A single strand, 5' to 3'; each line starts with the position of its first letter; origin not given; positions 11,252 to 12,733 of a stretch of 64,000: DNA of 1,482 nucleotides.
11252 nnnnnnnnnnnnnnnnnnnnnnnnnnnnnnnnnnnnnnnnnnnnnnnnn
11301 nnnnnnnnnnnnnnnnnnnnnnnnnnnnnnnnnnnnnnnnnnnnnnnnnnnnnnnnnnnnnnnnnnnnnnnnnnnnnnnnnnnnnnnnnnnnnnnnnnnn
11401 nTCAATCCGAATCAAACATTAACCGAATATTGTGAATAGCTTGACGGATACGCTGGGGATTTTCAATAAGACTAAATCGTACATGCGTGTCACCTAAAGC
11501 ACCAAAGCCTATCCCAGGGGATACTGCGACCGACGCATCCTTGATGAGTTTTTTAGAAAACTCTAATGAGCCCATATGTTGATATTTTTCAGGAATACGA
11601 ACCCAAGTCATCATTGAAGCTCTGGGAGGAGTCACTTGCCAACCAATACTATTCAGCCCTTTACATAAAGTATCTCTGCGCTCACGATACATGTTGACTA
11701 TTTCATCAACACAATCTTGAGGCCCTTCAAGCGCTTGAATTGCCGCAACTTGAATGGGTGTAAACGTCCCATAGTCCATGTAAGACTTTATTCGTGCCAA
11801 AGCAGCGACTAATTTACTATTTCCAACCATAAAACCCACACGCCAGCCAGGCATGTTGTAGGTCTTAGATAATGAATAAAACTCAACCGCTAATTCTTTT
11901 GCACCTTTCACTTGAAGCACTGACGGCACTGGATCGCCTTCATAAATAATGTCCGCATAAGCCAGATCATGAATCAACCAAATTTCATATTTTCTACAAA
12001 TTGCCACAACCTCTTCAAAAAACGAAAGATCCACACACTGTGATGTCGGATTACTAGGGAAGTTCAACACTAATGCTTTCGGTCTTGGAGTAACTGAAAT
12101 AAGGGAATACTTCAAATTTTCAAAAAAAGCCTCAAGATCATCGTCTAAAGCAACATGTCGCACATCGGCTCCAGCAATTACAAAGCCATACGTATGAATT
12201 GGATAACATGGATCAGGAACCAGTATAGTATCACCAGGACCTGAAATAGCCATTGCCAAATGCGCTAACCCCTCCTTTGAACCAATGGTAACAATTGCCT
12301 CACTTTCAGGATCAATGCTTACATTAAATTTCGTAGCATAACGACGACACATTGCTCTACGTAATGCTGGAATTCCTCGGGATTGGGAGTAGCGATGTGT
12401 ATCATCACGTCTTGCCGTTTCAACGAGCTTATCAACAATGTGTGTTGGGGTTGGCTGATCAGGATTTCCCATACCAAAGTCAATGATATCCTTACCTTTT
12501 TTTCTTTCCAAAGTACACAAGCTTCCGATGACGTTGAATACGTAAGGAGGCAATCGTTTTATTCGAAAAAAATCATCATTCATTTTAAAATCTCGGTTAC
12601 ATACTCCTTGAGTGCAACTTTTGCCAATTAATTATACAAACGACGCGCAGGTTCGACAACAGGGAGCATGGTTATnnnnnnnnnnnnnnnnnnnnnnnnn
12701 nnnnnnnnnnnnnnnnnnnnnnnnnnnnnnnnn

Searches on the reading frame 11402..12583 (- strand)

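Call 9: search_protein_families(library=pfam, proteins=[window:11402-12583:-], max_evalue=0.001)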
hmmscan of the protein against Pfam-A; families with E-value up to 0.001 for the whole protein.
window:11402-12583:- (393 aa): 1 family
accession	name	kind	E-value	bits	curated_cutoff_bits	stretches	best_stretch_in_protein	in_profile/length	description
PF00155.27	Aminotran_1_2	-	1.7e-63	215.4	19.7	1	31-385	1-360/361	Aminotransferase class I and II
